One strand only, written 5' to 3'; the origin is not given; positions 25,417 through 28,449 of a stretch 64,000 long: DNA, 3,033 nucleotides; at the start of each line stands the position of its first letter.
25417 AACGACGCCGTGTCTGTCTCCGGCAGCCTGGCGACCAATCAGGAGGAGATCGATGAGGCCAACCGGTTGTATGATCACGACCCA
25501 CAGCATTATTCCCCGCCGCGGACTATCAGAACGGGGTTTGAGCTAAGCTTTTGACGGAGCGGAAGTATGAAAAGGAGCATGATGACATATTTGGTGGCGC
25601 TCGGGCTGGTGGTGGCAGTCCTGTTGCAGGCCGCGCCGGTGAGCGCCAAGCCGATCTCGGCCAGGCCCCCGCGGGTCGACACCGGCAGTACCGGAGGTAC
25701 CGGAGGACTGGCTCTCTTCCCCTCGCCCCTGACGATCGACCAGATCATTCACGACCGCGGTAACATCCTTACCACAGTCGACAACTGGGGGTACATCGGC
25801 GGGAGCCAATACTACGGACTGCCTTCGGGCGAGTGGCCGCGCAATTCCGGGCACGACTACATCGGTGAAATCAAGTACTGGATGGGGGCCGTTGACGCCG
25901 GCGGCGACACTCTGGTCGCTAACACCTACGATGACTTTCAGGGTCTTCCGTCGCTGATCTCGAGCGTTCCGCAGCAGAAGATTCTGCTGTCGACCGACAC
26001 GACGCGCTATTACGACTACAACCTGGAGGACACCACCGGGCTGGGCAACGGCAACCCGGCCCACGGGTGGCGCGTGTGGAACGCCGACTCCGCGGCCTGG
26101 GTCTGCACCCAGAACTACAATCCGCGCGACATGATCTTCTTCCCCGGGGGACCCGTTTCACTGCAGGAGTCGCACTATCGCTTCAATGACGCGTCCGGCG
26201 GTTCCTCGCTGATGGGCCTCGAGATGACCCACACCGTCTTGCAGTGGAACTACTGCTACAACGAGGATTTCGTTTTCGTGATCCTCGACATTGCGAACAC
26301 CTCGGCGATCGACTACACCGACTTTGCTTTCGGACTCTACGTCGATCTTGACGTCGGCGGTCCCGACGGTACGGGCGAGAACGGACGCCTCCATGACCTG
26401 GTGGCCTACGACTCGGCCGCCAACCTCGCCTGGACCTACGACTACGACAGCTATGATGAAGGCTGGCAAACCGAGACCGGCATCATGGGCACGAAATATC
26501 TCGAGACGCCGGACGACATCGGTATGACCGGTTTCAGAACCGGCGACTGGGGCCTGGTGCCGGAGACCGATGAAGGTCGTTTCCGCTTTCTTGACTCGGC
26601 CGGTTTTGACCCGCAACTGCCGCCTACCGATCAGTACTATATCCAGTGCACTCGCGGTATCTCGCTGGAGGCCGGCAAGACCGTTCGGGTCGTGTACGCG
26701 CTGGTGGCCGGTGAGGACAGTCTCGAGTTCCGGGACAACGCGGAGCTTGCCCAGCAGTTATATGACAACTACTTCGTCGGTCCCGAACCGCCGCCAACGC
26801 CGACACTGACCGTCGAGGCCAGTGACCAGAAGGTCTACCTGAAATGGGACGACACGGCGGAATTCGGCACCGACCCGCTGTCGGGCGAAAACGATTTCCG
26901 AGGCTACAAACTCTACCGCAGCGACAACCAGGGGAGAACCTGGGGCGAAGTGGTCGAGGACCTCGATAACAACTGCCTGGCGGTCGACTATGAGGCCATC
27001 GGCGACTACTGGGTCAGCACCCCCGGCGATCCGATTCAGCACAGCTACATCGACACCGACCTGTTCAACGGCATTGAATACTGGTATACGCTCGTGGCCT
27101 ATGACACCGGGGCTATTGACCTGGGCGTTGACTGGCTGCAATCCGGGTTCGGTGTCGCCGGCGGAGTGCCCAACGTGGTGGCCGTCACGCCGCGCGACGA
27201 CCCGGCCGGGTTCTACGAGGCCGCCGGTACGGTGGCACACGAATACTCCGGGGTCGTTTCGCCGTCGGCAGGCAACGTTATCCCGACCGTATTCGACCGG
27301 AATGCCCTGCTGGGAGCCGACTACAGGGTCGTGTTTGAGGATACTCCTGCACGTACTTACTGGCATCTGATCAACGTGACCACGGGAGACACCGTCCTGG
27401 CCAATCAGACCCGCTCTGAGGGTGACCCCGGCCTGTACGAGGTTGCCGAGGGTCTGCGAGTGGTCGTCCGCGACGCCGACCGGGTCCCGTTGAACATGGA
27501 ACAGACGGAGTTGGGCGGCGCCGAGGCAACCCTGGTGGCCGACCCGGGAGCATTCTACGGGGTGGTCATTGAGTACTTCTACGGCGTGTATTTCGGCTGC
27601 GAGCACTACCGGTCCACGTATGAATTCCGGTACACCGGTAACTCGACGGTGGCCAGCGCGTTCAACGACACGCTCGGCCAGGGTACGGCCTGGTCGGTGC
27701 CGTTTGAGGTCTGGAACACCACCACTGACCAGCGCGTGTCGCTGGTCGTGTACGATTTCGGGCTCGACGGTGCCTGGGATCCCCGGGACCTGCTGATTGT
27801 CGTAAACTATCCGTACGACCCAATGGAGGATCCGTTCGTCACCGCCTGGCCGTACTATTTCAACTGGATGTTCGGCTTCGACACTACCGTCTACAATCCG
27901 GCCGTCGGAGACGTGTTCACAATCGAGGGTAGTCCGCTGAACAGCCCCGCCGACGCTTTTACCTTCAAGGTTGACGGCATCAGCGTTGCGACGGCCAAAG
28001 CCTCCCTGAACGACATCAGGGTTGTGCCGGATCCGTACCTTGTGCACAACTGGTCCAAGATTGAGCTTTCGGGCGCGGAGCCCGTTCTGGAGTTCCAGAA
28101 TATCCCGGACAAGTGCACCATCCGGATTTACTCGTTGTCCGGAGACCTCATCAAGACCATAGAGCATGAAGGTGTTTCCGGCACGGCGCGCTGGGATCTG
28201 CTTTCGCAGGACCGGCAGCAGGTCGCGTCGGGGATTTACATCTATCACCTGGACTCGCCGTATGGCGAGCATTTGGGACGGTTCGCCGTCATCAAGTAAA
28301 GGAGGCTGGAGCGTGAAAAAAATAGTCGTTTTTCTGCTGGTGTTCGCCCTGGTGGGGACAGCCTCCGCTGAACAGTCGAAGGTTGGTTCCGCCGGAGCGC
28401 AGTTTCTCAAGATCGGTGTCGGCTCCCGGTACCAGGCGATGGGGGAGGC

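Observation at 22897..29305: Recurrent outer-membrane cassette built from four protein families, present as three partial copies in one 64-kb window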

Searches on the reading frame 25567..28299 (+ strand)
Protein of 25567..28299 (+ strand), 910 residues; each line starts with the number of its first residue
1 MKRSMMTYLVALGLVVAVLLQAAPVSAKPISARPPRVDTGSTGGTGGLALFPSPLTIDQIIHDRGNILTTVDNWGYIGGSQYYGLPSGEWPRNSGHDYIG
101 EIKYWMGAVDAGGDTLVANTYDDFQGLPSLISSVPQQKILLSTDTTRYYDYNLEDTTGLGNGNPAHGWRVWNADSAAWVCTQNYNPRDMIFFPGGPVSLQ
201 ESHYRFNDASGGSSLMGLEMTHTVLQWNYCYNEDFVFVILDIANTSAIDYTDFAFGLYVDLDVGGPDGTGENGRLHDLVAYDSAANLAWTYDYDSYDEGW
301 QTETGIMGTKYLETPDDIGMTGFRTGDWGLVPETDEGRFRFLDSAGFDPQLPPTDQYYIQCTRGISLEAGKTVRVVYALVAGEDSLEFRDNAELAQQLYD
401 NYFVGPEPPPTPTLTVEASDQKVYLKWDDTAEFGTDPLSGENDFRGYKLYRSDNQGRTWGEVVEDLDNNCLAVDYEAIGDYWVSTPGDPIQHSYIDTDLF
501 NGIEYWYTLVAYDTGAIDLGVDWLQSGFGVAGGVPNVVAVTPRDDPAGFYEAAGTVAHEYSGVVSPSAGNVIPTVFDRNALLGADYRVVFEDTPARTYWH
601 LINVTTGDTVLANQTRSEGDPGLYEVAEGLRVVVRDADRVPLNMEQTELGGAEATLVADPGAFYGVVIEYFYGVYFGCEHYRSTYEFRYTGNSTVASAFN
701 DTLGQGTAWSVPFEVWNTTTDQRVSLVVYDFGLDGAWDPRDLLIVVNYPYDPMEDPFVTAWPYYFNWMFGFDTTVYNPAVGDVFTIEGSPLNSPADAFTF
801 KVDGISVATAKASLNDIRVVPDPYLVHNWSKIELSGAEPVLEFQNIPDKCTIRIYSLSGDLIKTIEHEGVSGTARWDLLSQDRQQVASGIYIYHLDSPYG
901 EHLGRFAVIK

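Call 3: search_protein_families(library=pfam, proteins=[window:25567-28299:+], max_evalue=0.01)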
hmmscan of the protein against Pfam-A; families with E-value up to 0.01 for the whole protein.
window:25567-28299:+ (910 aa): 0 families

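Call 4: search_protein_families(library=ncbifam, proteins=[window:25567-28299:+], max_evalue=0.01)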
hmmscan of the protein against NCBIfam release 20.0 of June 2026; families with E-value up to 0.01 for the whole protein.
window:25567-28299:+ (910 aa): 2 families
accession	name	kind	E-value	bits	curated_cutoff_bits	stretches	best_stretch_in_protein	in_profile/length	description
NF052228.1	T9SS_PorZ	equivalog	2.2e-05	23.1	260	1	808-892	664-737/757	type IX secretion system anionic LPS delivery protein PorZ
NF033707.1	T9SS_sortase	equivalog_domain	0.0037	14.9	420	1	849-895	1024-1075/1095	type IX secretion system sortase PorU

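Call 24: find_homologous_proteins(query=window:25567-28299:+, max_evalue=0.001)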
Query window:25567-28299:+ (910 aa): 396 proteins with E <= 0.001 among 8000 candidates; the best 120 are listed.
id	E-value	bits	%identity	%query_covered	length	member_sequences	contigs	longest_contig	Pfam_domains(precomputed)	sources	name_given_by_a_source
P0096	0.0e+0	2126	100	99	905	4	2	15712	-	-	-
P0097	0.0e+0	1556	72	100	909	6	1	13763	-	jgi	-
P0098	0.0e+0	1547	73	100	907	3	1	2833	-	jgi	-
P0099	0.0e+0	1415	68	95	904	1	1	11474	-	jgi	-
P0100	0.0e+0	1408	67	100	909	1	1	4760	-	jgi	jgi:hypothetical protein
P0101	0.0e+0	1370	66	100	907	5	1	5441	-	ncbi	-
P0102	0.0e+0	1369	67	95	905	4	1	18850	-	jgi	-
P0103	0.0e+0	1355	64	100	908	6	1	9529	-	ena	-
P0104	0.0e+0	1352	66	100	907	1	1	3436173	-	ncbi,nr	ncbi:MAG: hypothetical protein JSU65_10130 [Candidatus Zixiibacteriota bacterium]|nr:MAG: hypothetic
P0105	0.0e+0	1330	63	100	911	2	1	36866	-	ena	-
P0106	0.0e+0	1329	65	98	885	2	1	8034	-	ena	-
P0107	0.0e+0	1323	63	100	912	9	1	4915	-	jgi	jgi:hypothetical protein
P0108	0.0e+0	1323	63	100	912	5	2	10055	-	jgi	jgi:hypothetical protein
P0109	0.0e+0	1318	64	100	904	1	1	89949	-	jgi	jgi:hypothetical protein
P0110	0.0e+0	1317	62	100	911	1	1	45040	-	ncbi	ncbi:MAG: hypothetical protein AB1772_07320 [Candidatus Zixiibacteriota bacterium]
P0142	0.0e+0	1207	58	100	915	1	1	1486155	-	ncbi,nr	ncbi:MAG: hypothetical protein IPH75_01805 [bacterium]|nr:hypothetical protein [bacterium]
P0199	0.0e+0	1150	58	99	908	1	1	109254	-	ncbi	ncbi:MAG: T9SS type A sorting domain-containing protein [bacterium]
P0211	0.0e+0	1138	57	100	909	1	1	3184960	-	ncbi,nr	ncbi:MAG: hypothetical protein JSW34_04145 [Candidatus Zixiibacteriota bacterium]|nr:MAG: hypothetic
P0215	0.0e+0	1132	56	97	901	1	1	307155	-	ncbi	-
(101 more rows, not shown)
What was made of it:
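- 25567..28299 (+): B2: a secreted all-beta protein. It has a signal peptide, a galactose-mutarotase-like supersandwich (aa about 61-405), FN3 and beta-sandwich domains, and a T9SS-type C-terminal domain. It has 396 homologues; the 119 closest other than its own cluster are 55-73% identical and come from Zixibacteria (call 24).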

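Call 25: find_encoding_contigs(protein=P0104, flank=10000, max_places=2)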
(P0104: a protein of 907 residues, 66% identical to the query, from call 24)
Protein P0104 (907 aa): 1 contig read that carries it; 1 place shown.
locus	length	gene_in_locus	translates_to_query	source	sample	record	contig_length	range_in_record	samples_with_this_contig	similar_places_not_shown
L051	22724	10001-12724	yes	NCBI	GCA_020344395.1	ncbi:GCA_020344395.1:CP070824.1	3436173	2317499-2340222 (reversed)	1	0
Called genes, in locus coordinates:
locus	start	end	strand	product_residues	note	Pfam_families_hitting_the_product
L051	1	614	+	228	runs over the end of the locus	-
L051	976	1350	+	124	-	PF01648:ACPS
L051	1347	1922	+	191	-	PF00156:Pribosyltran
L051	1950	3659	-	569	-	PF00072:Response_reg, PF02518:HATPase_c, PF13581:HATPase_c_2 (weak)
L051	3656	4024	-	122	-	PF00072:Response_reg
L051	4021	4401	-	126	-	PF23198:PDE8A_N (weak), PF00072:Response_reg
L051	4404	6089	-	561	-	PF00672:HAMP, PF00512:HisKA, PF02518:HATPase_c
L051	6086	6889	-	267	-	PF04392:ABC_sub_bind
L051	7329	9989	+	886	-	PF13620:CarboxypepD_reg, PF13715:CarbopepD_reg_2, PF07715:Plug (weak), PF00593:TonB_dep_Rec_b-barrel, PF14905:OMP_b-brl_3, PF25183:OMP_b-brl_4 (faint)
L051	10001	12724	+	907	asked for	-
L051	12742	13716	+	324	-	PF03687:UPF0164 (weak), PF19572:PorV, PF03349:Toluene_X (faint)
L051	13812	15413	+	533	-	-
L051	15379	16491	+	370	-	PF02646:RmuC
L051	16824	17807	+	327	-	-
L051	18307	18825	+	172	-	PF01844:HNH, PF13395:HNH_4 (weak), PF14279:HNH_5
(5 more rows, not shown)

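Call 26: find_encoding_contigs(protein=P0211, flank=10000, max_places=2)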
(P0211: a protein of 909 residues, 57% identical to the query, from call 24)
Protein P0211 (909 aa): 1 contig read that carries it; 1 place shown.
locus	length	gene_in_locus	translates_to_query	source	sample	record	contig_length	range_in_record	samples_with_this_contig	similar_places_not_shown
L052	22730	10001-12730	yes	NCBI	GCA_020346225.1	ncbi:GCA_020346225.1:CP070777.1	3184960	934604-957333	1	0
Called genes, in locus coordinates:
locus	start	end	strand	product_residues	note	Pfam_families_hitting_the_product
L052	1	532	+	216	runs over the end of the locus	-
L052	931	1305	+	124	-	PF01648:ACPS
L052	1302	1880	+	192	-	PF00156:Pribosyltran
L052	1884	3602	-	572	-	PF00072:Response_reg, PF02518:HATPase_c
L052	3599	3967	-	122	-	PF00072:Response_reg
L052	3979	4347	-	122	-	PF00072:Response_reg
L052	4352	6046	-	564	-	PF00672:HAMP, PF00512:HisKA, PF02518:HATPase_c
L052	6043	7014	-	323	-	PF04392:ABC_sub_bind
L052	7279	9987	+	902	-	PF13620:CarboxypepD_reg, PF13715:CarbopepD_reg_2, PF07715:Plug, PF00593:TonB_dep_Rec_b-barrel, PF25183:OMP_b-brl_4 (faint)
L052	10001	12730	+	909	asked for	-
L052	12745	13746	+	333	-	PF03687:UPF0164 (weak), PF19572:PorV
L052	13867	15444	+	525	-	-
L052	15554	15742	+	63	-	PF07992:Pyr_redox_2, PF00890:FAD_binding_2 (weak), PF12831:FAD_oxidored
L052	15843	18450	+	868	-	-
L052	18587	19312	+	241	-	-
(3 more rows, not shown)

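Call 32: search_solved_structures(query=A3, max_evalue=1)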
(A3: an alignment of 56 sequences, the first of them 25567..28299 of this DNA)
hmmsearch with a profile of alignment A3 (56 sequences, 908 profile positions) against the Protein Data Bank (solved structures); distinct sequences matched with E-value up to 1: 4.
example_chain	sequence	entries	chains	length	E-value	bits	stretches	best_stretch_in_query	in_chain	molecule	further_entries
5m11_A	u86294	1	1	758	0.068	14.3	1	810-908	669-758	Immunoreactive 84kD antigen PG93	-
7y6o_A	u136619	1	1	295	0.097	13.8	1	857-906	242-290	Down Syndrome Cell Adhesion Molecules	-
2fz4_A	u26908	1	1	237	0.47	11.5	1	73-115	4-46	DNA repair protein RAD25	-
6p66_A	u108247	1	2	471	0.59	11.2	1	71-114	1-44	DNA repair protein RAD25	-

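Call 48: predict_structure(alignment_id=A3)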
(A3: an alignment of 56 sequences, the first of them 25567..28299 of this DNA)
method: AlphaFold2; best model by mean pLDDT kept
length: 910 residues; sequences in the alignment: 56
mean_pLDDT: 83.0   pTM: 0.63
mean pLDDT of the five models: 83.0, 82.0, 80.7, 79.5, 73.6
residues with pLDDT >= 90: 386; 70-90: 377; 50-70: 104; < 50: 43
segments of 3 or more residues with pLDDT < 50: 22-25, 32-47, 823-837
pLDDT, mean of each block of 10 residues (from residue 1): 69 75 52 43 44 65 77 77 54 55 91 89 79 67 74 88 87 90 87 89 88 87 82 83 94 92 57 69 93 75 83 94 84 86 89 86 94 95 87 90 84 90 90 82 92 80 73 83 89 88 86 77 76 82 85 89 88 86 90 93 91 79 78 90 94 90 92 91 95 92 86 94 95 89 96 92 95 94 95 94 86 86 46 50 88 91 88 81 77 93 84
secondary structure, 60 per line:
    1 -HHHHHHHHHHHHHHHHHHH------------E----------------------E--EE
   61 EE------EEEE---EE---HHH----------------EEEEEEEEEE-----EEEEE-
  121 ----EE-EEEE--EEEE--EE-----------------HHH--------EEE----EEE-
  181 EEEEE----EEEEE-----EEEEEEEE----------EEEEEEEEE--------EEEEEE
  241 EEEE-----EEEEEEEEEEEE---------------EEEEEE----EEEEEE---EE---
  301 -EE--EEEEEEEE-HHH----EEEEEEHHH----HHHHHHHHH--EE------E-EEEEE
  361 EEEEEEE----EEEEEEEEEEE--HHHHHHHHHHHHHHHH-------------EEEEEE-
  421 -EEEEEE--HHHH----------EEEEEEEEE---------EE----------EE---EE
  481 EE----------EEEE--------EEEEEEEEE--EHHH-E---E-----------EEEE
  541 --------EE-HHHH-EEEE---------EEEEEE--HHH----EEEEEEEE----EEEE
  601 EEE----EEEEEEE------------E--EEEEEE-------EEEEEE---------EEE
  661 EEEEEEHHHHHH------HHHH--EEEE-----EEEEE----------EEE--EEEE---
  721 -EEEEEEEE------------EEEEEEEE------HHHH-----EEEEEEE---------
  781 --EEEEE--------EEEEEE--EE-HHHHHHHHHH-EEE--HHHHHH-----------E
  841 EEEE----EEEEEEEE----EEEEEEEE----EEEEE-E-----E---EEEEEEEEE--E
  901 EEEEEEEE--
elements in order (helices of 4 or more, strands of 3 or more residues): H2-20 E59-62 E69-72 E100-109 E115-119 E128-131 E134-137 E170-172 E177-179 E181-185 E190-194 E200-207 E218-226 E235-244 E250-261 E277-282 E287-292 E306-313 E322-327 H335-343 E356-367 E372-382 H385-400 E414-419 E422-427 H430-433 E444-452 E479-482 E493-496 E505-513 E537-540 H552-555 E557-560 E570-575 E585-592 E597-603 E608-614 E630-635 E643-648 E658-666 H667-672 H679-682 E685-688 E694-698 E709-711 E714-717 E722-729 E742-749 H756-759 E765-771 E783-787 E796-801 H807-816 E818-820 H823-828 E840-844 E849-856 E861-868 E873-877 E889-897 E900-908
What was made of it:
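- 25567..28299 (+): AF2 model with pLDDT 83 (call 48).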

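Call 50: fold_search(model_id=the predicted structure, library=pdb)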
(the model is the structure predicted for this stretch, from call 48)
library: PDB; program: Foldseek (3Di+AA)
matches with E <= 10: 898; with E <= 0.001: 73
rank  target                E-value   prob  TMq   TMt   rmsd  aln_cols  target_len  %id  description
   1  5m11                  8.1e-08  0.98  0.11  0.13  28.9       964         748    9  Structural and functional probing of PorZ, an essential bacterial surface component of the type-IX secretion system of h (released 2016-11-09)
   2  6gh3_B                7.2e-07  1.00  0.21  0.21  11.3       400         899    9  Paenibacillus sp. YM1 laminaribiose phosphorylase with alpha-man-1-phosphate bound (released 2018-06-13)
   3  8v2b_B                1.3e-06  0.92  0.09  0.12  29.4       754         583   10  Cryo-EM structure of mouse type II OSM receptor complex: model for full extracellular assembly (released 2024-11-20)
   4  6gh3_A                1.3e-06  1.00  0.21  0.21  11.2       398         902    8  Paenibacillus sp. YM1 laminaribiose phosphorylase with alpha-man-1-phosphate bound (released 2018-06-13)
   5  9ju0_BBB              1.7e-06  1.00  0.22  0.22   5.6       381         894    9  C-terminally truncated dextran dextrinase bound with acarbose (released 2025-09-03)
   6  9ju0_CCC              1.8e-06  1.00  0.22  0.22   5.6       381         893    9  C-terminally truncated dextran dextrinase bound with acarbose (released 2025-09-03)
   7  6ggy_A                1.9e-06  1.00  0.21  0.21  11.3       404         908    9  Paenibacillus sp. YM1 laminaribiose phosphorylase with sulphate bound (released 2018-06-13)
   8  8v29_B                2.3e-06  0.89  0.09  0.13  31.6       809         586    9  Cryo-EM structure of human type I OSM receptor complex: model for full extracellular assembly (released 2024-11-20)
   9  8v29_C                2.5e-06  0.66  0.10  0.11  44.2      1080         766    8  Cryo-EM structure of human type I OSM receptor complex: model for full extracellular assembly (released 2024-11-20)
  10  6ggy_B                3.1e-06  1.00  0.21  0.21  11.2       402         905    9  Paenibacillus sp. YM1 laminaribiose phosphorylase with sulphate bound (released 2018-06-13)
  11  1v7v                  4.7e-06  1.00  0.20  0.23   8.9       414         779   10  Crystal structure of Vibrio proteolyticus chitobiose phosphorylase (released 2004-06-22)
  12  9ju0_AAA              5.8e-06  1.00  0.22  0.22   5.7       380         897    9  C-terminally truncated dextran dextrinase bound with acarbose (released 2025-09-03)
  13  8rf9                  6.7e-06  1.00  0.16  0.06  13.5       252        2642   10  CgsiGP1 sample in nanodisc (released 2024-03-20)
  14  8ho9_A                6.7e-06  1.00  0.19  0.21  10.2       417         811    9  The cryo-EM structure of cellobiose phosphorylase from Clostridium thermocellum (cysteine-to-serine varient) (released 2023-12-13)
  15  8bou_A                7.1e-06  1.00  0.19  0.21  13.4       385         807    8  Crystal structure of Blautia producta GH94 (released 2023-11-29)
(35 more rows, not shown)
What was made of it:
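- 25567..28299 (+): Foldseek (call 50).
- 28015..28296 (+): B-type C-terminal domain of B2 (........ ... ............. ... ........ ... GRFAVIK). The top Foldseek hit is PorZ 5m11 (call 50).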

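Call 102: find_encoding_contigs(protein=P0142, flank=7000, max_places=1)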
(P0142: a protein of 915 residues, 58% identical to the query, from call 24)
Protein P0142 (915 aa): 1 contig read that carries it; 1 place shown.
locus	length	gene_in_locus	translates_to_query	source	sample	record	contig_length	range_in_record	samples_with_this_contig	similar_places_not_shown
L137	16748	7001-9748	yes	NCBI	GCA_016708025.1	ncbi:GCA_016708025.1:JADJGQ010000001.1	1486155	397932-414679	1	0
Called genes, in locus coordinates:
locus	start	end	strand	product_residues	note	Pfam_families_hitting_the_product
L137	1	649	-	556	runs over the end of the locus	PF00072:Response_reg, PF13185:GAF_2 (weak), PF02518:HATPase_c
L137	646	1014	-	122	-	PF00072:Response_reg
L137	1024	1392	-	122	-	PF00072:Response_reg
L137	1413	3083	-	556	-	PF00672:HAMP, PF00512:HisKA, PF02518:HATPase_c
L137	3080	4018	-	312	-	PF04392:ABC_sub_bind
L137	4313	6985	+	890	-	PF13620:CarboxypepD_reg, PF13715:CarbopepD_reg_2, PF07715:Plug (weak), PF00593:TonB_dep_Rec_b-barrel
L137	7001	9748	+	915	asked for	-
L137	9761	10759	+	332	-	PF03687:UPF0164, PF03349:Toluene_X (faint), PF19572:PorV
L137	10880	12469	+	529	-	-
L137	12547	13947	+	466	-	PF00890:FAD_binding_2 (faint), PF01134:GIDA (faint), PF01262:AlaDh_PNT_C (faint), PF07992:Pyr_redox_2, PF12831:FAD_oxidored, PF13738:Pyr_redox_3, PF00070:Pyr_redox, PF02852:Pyr_redox_dim, +2 more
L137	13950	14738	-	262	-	PF13432:TPR_16 (faint), PF07719:TPR_2 (faint), PF13428:TPR_14 (faint)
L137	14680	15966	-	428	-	-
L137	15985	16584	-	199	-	PF21176:RecR_HhH, PF02132:RecR_ZnF (weak), PF13662:Toprim_4, PF01751:Toprim, PF21175:RecR_C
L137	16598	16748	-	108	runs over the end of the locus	PF02575:YbaB_DNA_bd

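Call 103: find_encoding_contigs(protein=P0215, flank=7000, max_places=1)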
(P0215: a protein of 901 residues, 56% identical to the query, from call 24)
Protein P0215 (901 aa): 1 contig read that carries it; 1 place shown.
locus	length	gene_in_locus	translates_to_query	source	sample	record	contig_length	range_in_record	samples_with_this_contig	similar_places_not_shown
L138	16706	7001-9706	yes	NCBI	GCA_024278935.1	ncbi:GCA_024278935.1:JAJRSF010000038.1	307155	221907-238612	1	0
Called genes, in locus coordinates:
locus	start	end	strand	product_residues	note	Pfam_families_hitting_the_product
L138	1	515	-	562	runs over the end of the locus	PF00072:Response_reg, PF02518:HATPase_c, PF14501:HATPase_c_5 (weak)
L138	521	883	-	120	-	PF00072:Response_reg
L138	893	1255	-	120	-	PF00072:Response_reg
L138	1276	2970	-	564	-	PF00672:HAMP, PF00512:HisKA, PF02518:HATPase_c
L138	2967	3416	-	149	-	PF04392:ABC_sub_bind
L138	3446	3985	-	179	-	PF04392:ABC_sub_bind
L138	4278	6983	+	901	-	PF13620:CarboxypepD_reg, PF13715:CarbopepD_reg_2, PF07715:Plug, PF00593:TonB_dep_Rec_b-barrel, PF25183:OMP_b-brl_4 (faint)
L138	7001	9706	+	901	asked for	-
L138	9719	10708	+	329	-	PF19572:PorV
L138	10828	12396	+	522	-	-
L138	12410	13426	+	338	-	PF02646:RmuC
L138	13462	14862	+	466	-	PF00890:FAD_binding_2 (faint), PF01134:GIDA (faint), PF01262:AlaDh_PNT_C (faint), PF07992:Pyr_redox_2, PF12831:FAD_oxidored, PF13738:Pyr_redox_3 (weak), PF00070:Pyr_redox, PF02852:Pyr_redox_dim, +3 more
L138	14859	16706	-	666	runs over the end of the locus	PF07719:TPR_2 (faint)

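Call 104: find_encoding_contigs(protein=P0199, flank=7000, max_places=1)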
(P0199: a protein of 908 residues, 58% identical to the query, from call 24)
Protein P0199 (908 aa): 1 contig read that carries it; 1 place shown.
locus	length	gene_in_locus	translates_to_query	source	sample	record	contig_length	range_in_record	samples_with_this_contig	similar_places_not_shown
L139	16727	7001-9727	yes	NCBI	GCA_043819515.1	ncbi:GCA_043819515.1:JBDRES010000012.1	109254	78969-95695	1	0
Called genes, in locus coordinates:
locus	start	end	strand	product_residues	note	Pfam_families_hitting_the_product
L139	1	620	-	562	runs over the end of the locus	PF00072:Response_reg, PF02518:HATPase_c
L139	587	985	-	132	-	PF00072:Response_reg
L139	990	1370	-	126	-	PF00072:Response_reg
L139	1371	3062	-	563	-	PF00672:HAMP, PF00512:HisKA, PF02518:HATPase_c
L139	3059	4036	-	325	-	PF04392:ABC_sub_bind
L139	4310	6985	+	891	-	PF13620:CarboxypepD_reg, PF13715:CarbopepD_reg_2, PF07715:Plug, PF00593:TonB_dep_Rec_b-barrel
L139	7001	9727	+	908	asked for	-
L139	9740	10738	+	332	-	PF03687:UPF0164, PF19572:PorV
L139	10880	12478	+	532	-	-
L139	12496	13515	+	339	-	PF02646:RmuC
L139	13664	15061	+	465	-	PF01134:GIDA (faint), PF01262:AlaDh_PNT_C (faint), PF07992:Pyr_redox_2, PF12831:FAD_oxidored (weak), PF13738:Pyr_redox_3, PF00070:Pyr_redox, PF02737:3HCDH_N (weak), PF02852:Pyr_redox_dim, +2 more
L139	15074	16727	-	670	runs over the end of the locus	PF13371:TPR_9 (faint)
